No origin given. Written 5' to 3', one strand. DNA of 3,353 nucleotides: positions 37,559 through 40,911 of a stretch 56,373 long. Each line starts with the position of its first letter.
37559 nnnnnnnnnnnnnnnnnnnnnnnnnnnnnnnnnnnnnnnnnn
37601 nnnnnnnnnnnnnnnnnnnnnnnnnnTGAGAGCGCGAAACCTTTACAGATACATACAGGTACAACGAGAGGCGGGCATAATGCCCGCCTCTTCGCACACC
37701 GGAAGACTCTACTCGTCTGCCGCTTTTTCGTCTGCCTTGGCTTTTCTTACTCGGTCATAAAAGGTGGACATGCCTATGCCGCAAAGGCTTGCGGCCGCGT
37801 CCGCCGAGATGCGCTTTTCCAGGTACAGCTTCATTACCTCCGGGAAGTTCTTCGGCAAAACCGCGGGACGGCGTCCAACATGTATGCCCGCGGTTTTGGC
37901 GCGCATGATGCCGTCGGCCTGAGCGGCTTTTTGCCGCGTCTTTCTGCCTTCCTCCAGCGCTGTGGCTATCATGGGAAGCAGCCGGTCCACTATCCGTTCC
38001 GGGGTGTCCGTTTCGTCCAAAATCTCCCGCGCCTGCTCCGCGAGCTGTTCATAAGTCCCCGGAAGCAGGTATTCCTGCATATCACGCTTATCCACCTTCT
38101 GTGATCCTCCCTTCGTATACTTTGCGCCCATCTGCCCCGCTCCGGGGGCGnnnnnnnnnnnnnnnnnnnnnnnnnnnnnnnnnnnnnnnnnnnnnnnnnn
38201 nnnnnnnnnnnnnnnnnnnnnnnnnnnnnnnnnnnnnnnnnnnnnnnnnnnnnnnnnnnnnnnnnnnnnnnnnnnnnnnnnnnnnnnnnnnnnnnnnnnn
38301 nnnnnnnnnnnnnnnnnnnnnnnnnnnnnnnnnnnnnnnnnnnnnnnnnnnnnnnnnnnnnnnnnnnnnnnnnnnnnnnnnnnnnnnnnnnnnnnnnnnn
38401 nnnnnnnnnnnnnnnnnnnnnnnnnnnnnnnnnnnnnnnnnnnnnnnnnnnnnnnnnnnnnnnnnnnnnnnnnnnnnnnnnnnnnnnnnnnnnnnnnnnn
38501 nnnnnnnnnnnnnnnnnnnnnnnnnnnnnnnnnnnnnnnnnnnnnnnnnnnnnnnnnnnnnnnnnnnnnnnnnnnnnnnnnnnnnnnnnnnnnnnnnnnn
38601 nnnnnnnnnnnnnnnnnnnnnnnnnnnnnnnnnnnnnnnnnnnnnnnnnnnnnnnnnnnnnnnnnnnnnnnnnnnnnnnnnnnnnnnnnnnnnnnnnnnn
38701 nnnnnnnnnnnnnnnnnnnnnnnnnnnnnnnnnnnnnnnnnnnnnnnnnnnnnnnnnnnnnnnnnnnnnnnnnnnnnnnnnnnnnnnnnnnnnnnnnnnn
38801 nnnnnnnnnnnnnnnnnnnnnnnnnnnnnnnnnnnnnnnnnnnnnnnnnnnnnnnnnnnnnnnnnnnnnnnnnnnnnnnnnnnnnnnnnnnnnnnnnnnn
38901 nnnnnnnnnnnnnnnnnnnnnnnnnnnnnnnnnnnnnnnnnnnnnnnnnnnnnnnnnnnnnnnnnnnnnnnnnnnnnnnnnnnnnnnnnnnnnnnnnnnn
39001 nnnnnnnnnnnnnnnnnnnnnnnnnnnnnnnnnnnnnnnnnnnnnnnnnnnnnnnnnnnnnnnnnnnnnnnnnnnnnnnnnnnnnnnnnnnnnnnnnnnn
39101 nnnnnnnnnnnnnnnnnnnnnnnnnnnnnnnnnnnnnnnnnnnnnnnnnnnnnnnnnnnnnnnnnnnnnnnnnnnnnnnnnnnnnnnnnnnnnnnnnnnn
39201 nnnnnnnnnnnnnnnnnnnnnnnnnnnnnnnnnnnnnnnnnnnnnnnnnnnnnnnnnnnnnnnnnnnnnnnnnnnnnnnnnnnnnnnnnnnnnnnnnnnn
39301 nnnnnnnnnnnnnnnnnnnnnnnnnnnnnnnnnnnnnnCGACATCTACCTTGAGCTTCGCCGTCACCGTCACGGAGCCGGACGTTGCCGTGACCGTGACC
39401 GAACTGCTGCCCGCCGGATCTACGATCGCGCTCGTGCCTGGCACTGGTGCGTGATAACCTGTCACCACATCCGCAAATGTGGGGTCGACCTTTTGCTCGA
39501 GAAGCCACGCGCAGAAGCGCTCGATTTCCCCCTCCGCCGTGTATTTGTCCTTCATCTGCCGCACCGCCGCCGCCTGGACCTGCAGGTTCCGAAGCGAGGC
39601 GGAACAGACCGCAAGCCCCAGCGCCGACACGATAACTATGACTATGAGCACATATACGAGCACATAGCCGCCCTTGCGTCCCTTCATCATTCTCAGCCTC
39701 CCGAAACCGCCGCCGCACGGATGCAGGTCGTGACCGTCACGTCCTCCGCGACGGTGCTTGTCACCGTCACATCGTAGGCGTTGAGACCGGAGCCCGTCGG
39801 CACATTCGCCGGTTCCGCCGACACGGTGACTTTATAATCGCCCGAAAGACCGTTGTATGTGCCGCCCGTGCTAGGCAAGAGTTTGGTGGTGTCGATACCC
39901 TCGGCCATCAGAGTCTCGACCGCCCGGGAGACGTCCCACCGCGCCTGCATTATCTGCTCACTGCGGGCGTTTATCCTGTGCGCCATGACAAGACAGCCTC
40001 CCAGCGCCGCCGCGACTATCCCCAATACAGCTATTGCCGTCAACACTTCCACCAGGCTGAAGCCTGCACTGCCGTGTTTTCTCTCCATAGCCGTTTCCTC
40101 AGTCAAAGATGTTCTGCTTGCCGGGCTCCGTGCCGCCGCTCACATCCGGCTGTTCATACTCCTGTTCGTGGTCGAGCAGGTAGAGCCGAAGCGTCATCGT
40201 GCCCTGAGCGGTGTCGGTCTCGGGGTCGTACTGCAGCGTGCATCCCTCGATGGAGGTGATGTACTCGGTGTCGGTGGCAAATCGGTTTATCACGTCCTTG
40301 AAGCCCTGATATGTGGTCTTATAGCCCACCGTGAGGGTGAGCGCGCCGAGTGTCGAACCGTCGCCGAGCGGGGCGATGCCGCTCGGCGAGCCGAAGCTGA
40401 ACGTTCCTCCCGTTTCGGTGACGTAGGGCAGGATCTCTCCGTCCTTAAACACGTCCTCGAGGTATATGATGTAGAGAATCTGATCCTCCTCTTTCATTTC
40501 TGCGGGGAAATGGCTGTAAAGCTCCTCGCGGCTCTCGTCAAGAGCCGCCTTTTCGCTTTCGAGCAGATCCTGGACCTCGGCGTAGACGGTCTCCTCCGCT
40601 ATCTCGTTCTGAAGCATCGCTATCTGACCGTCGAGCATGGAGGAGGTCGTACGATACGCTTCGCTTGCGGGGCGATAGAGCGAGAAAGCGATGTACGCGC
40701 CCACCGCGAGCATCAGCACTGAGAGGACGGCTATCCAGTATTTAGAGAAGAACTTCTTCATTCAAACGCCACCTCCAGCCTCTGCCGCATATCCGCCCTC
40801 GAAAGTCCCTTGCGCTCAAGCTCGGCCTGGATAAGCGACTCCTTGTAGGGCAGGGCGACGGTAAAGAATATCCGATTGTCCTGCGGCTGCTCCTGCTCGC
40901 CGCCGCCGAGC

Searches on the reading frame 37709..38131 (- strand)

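Call 89: search_protein_families(library=pfam, proteins=[window:37709-38131:-], max_evalue=0.01)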
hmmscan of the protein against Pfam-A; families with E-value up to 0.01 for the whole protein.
window:37709-38131:- (140 aa): 2 families
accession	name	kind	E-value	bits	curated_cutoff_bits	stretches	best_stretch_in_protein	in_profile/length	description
PF03683.19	UPF0175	-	0.0029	17.7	27.9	0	99-128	25-54/75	Uncharacterised protein family (UPF0175)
PF13384.12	HTH_23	-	0.009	16.3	24.6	0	99-130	10-39/50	Homeodomain-like domain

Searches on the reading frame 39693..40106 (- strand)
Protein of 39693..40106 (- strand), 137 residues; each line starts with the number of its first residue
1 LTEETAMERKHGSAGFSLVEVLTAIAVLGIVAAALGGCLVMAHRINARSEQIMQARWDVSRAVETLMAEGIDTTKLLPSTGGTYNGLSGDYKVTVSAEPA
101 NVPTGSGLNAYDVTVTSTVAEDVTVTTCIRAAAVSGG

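Call 89: search_protein_families(library=pfam, proteins=[window:39693-40106:-], max_evalue=0.01)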
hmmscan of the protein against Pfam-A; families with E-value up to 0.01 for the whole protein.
window:39693-40106:- (137 aa): 1 family
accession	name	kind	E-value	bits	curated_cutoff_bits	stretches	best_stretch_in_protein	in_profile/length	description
PF07963.17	N_methyl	-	4.4e-07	29.7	21.2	1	12-35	3-26/27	Prokaryotic N-terminal methylation motif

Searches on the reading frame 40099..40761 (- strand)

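Call 12: search_protein_families(library=pfam, proteins=[window:40099-40761:-], max_evalue=0.001)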
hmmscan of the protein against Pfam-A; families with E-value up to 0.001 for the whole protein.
window:40099-40761:- (220 aa): 1 family
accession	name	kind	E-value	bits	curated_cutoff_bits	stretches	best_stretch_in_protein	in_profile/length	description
PF18181.6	SLATT_1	-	0.00098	19.6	26.3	0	8-65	53-110/122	SMODS and SLOG-associating 2TM effector domain 1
